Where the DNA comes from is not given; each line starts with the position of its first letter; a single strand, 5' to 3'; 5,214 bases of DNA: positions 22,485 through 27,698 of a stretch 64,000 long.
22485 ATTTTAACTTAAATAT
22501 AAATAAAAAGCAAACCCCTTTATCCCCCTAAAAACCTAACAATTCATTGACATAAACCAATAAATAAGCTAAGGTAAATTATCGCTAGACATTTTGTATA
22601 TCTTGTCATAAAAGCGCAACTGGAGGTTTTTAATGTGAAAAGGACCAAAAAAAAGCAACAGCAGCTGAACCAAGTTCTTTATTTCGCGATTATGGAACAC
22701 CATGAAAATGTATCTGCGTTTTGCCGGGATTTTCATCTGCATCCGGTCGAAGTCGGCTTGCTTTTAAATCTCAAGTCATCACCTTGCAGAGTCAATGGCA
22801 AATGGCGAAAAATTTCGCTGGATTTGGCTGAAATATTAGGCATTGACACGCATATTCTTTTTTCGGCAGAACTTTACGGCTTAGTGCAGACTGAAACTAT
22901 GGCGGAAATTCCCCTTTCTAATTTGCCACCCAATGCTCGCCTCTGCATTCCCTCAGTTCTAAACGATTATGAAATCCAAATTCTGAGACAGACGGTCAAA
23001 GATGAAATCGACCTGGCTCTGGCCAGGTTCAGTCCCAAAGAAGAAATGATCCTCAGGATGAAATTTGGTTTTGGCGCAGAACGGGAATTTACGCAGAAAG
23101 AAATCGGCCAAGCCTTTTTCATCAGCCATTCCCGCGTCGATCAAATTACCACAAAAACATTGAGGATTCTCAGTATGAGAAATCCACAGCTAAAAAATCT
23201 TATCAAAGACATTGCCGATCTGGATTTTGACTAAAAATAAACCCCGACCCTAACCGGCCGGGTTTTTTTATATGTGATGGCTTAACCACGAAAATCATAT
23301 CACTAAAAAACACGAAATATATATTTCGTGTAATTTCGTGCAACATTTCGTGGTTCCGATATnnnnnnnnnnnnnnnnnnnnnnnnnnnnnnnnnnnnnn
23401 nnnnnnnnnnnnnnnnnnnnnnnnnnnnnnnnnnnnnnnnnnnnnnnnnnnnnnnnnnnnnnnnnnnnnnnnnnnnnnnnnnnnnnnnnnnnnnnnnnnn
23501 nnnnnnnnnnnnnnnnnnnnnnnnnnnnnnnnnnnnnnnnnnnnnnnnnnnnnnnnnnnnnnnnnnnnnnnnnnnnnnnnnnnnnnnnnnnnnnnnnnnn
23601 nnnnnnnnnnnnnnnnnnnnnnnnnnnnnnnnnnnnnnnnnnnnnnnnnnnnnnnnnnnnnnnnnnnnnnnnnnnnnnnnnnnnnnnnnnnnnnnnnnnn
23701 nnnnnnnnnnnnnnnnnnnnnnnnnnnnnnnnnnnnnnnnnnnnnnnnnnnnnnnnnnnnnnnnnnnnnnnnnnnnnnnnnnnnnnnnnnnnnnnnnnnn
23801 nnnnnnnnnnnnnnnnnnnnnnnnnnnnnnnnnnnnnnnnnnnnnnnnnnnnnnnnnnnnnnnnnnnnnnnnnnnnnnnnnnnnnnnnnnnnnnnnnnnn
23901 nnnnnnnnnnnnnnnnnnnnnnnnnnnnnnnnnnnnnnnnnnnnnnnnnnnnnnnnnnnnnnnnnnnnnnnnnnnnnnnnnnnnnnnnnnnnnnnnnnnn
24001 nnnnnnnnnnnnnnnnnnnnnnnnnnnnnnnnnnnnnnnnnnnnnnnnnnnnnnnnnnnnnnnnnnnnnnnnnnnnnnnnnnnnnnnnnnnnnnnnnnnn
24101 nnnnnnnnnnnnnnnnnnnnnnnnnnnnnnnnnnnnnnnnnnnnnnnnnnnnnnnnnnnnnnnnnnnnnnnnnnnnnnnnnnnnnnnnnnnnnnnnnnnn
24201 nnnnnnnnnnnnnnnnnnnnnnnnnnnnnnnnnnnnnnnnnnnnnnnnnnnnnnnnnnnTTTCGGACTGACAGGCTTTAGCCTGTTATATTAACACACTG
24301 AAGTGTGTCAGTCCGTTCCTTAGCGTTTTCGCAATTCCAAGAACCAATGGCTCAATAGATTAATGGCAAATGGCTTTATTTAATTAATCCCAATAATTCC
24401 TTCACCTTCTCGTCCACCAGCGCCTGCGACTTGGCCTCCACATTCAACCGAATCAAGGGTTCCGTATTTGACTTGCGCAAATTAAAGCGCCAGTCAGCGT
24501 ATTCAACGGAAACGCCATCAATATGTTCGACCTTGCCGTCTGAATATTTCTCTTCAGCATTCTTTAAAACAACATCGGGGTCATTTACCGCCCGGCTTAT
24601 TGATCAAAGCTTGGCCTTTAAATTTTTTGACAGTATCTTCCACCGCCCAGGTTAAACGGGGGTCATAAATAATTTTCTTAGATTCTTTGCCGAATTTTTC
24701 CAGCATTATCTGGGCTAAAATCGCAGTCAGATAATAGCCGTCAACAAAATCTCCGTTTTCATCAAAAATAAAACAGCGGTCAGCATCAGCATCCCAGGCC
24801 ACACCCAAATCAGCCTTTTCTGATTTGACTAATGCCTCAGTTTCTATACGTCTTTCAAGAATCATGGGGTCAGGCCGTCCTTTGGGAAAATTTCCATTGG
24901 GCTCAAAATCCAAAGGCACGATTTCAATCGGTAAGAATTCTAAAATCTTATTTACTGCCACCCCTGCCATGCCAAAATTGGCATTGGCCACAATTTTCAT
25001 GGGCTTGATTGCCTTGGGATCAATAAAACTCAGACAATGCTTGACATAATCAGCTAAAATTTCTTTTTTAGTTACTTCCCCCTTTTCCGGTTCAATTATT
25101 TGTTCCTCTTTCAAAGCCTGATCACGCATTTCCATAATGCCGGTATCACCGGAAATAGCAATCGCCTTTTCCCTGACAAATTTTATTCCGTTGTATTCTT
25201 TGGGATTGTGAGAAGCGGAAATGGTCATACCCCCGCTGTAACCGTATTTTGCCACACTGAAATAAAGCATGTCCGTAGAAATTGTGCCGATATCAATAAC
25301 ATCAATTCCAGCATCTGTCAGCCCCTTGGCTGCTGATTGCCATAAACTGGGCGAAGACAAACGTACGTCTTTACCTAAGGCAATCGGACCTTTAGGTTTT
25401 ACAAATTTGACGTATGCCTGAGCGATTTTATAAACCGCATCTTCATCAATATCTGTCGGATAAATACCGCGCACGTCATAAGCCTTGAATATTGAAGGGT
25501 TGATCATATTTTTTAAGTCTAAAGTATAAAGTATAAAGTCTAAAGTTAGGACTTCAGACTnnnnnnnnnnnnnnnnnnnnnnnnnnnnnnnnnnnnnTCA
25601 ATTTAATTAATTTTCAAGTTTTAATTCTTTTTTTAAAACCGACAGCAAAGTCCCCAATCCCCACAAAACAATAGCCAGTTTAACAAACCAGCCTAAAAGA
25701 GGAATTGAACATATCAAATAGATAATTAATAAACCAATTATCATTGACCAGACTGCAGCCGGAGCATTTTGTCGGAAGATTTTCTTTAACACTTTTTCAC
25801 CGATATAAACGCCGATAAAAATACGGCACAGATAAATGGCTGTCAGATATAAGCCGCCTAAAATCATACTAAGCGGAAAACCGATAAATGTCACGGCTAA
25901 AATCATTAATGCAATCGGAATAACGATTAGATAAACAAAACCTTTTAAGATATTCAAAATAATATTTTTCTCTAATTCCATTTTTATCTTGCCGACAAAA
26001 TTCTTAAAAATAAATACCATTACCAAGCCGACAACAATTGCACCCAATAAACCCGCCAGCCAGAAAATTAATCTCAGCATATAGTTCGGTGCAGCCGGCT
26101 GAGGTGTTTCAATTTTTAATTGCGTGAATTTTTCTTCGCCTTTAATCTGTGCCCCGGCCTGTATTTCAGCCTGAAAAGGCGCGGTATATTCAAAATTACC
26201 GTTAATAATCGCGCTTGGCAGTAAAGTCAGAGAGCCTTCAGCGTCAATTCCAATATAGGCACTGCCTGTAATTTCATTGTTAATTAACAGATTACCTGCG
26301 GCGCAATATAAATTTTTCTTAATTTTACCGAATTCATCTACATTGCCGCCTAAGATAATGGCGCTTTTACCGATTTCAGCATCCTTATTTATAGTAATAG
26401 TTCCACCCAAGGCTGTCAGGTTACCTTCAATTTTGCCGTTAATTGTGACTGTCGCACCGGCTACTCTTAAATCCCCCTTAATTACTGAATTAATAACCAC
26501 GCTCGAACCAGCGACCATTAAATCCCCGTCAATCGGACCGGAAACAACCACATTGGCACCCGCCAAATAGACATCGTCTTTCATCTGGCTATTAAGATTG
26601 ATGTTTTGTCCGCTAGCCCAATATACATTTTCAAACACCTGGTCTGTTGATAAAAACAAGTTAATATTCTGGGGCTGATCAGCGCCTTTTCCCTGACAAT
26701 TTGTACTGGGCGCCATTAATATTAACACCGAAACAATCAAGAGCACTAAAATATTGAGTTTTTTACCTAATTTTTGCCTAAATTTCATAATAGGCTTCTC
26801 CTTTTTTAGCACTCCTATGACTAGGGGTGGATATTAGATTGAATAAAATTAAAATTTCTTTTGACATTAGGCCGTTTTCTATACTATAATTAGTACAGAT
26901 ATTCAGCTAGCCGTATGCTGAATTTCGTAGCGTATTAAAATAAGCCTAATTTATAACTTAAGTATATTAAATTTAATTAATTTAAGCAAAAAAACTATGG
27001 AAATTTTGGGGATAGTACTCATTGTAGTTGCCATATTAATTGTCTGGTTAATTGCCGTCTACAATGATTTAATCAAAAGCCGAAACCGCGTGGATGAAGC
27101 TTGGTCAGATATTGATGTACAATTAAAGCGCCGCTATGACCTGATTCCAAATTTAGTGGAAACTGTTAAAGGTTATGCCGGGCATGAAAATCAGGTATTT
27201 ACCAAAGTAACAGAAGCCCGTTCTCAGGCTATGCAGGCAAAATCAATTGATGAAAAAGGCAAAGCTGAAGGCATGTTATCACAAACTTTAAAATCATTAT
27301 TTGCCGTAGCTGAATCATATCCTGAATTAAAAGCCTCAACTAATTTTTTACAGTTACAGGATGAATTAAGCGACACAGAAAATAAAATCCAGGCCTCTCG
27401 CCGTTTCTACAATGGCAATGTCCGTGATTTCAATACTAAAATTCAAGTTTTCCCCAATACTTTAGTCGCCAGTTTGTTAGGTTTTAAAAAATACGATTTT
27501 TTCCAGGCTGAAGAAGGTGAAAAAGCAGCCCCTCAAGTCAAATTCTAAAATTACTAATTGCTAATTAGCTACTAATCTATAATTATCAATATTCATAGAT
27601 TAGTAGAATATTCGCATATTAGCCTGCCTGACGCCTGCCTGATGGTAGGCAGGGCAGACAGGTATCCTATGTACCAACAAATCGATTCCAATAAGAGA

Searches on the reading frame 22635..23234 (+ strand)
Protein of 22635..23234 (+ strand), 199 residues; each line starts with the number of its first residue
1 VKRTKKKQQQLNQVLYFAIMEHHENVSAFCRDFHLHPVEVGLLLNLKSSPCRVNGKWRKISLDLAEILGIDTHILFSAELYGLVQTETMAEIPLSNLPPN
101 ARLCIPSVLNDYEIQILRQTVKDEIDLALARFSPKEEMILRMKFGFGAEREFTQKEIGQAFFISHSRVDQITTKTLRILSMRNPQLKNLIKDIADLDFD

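Call 61: search_protein_families(library=pfam, proteins=[window:22635-23234:+], max_evalue=0.001)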
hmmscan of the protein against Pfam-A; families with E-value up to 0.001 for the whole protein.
window:22635-23234:+ (199 aa): 1 family
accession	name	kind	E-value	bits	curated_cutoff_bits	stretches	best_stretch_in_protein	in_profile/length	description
PF04545.22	Sigma70_r4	-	3.6e-09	36.4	24.1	1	128-177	1-46/50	Sigma-70, region 4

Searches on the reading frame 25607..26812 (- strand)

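Call 61: search_protein_families(library=pfam, proteins=[window:25607-26812:-], max_evalue=0.001)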
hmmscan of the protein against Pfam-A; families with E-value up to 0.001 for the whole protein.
window:25607-26812:- (401 aa): 2 families
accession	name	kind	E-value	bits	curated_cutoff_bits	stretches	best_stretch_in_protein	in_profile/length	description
PF04519.19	Bactofilin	-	8.7e-07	29.6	27.9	0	80-147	12-76/98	Polymer-forming cytoskeletal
PF07264.17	EI24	-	0.00026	21.6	32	1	248-377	62-197/199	Sulfate transporter CysZ/Etoposide-induced protein 2.4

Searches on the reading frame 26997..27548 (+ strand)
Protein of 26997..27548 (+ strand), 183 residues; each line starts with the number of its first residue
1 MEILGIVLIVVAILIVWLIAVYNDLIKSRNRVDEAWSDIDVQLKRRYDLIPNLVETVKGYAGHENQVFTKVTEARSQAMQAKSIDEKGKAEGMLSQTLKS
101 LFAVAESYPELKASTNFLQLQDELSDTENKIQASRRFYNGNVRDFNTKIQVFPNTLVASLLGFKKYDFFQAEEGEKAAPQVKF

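Call 94: search_protein_families(library=pfam, proteins=[window:26997-27548:+], max_evalue=0.001)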
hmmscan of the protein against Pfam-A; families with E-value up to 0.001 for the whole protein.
window:26997-27548:+ (183 aa): 1 family
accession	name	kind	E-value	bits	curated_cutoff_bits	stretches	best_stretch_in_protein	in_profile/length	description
PF04011.17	LemA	-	3.5e-65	218.8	26.2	1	35-183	1-149/149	LemA family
